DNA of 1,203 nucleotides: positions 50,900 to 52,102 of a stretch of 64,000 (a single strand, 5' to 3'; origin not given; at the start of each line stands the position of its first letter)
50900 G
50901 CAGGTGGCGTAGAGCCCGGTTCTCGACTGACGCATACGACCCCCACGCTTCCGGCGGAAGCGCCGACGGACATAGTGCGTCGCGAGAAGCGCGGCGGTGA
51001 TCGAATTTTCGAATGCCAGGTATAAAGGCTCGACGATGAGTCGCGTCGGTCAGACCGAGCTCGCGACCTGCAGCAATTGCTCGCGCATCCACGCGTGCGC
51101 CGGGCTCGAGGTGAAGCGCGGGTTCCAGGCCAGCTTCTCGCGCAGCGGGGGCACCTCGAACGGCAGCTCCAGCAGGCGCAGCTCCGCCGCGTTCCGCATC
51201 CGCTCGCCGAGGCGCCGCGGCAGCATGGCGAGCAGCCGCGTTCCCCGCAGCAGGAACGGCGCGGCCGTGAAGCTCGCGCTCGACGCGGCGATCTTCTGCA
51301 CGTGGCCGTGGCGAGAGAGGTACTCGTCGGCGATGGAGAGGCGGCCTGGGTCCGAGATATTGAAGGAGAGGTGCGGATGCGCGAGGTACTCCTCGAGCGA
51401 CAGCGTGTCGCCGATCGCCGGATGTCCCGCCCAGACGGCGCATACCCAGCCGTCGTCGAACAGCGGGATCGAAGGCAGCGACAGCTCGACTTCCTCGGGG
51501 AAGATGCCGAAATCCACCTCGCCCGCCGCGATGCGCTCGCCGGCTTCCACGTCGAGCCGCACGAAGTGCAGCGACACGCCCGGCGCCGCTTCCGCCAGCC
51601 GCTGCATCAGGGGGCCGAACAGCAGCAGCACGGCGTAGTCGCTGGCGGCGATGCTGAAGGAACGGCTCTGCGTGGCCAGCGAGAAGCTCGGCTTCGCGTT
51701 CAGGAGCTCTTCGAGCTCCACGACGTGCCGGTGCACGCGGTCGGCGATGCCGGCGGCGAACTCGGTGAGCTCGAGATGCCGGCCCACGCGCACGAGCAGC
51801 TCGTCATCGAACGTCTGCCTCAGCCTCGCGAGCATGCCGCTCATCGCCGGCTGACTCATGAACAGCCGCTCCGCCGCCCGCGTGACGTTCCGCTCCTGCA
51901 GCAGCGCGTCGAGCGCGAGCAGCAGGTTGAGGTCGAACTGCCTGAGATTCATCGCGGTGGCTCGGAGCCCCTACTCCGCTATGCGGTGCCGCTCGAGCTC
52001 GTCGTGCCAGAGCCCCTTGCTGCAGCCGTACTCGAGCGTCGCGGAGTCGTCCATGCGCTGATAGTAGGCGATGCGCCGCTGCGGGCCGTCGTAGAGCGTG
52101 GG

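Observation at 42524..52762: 10-kb co-oriented array mixing the module with three MBL-fold hydrolases and a LysR regulator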

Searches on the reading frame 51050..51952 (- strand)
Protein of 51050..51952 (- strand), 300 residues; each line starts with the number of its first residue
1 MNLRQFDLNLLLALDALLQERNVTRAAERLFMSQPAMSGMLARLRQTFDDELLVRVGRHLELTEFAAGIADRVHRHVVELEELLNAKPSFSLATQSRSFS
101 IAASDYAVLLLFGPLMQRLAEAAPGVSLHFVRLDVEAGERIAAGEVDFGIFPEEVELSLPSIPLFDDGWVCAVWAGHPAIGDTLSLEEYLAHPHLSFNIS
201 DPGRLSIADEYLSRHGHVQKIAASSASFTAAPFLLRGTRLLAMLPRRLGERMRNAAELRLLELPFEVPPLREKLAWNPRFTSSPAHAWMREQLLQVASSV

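Call 3: search_protein_families(library=pfam, proteins=[window:51050-51952:-], max_evalue=0.01)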
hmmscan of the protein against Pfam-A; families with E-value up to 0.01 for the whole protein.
window:51050-51952:- (300 aa): 2 families
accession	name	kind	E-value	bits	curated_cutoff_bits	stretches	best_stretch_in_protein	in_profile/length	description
PF03466.25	LysR_substrate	-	8.3e-23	81.3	28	1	95-297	4-208/209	LysR substrate binding domain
PF00126.33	HTH_1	-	1.1e-15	57.7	26.6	1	8-66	1-59/60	Bacterial regulatory helix-turn-helix protein, lysR family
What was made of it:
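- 51050..51952 (-): LysR-type transcriptional regulator, co-oriented with the structural genes. HTH_1 scores 57.7 bits and LysR_substrate 81.3 bits, both above cut-off (call 3).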

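Call 4: search_protein_families(library=ncbifam, proteins=[window:51050-51952:-], max_evalue=0.01)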
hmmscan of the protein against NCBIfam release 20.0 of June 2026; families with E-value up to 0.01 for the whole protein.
window:51050-51952:- (300 aa): 42 families (the best 25 are shown)
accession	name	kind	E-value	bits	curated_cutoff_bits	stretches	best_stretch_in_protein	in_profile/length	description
NF050187.1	TransRegBsrAPseudo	equivalog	1.2e-48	165.8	480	1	2-295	4-297/298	LysR family transcriptional regulator BsrA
NF007063.1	PRK09508.1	equivalog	5.4e-42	144.1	262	1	2-297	11-305/307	transcriptional regulator LeuO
NF045905.1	TransRegLelALeg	equivalog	2.6e-29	102.5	500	1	2-221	3-224/305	LysR family transcriptional regulator LelA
NF007581.0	PRK10216.1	equivalog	4e-24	85.3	314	1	3-295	5-313/319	HTH-type transcriptional regulator YidZ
NF047710.1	TransRegCitRGProt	equivalog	2.7e-20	72.9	400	1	2-277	6-280/295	DNA-binding transcriptional repressor CitR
NF008416.0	PRK11242.1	equivalog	4e-17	62.5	277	1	16-260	11-257/300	transcriptional regulator CynR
NF052633.1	LysR_TF_PsrA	exception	8.6e-14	51.2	540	1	5-200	4-201/297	L-proline-binding transcription factor PsrA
NF009327.0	PRK12684.1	subfamily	2.1e-12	46.9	402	1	1-214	1-214/313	CysB family HTH-type transcriptional regulator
NF040786.1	LysR_Sec_metab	equivalog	2.6e-12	46.4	250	1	7-168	2-164/298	selenium metabolism-associated LysR family transcriptional regulator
NF008239.0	PRK11013.1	equivalog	8.6e-12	44.7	288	1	15-221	13-220/309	LysR family transcriptional regulator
NF008554.1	PRK11482.1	equivalog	2.2e-11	43.3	277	1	3-262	26-281/317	YbeF family transcriptional regulator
TIGR03339.1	phn_lysR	subfamily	1.2e-10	41.1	341.1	1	13-129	4-116/279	aminoethylphosphonate catabolism associated LysR family transcriptional regulator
TIGR03418.1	chol_sulf_TF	equivalog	1e-09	37.8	324.8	1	7-146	2-138/291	choline sulfate utilization transcriptional regulator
NF058504.1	TransRegCcpCBac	equivalog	1.3e-08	34.6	400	1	14-82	9-76/287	transcriptional regulator CcpC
NF008352.0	PRK11139.1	subfamily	1.6e-08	34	288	1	8-151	8-146/305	transcriptional regulator GcvA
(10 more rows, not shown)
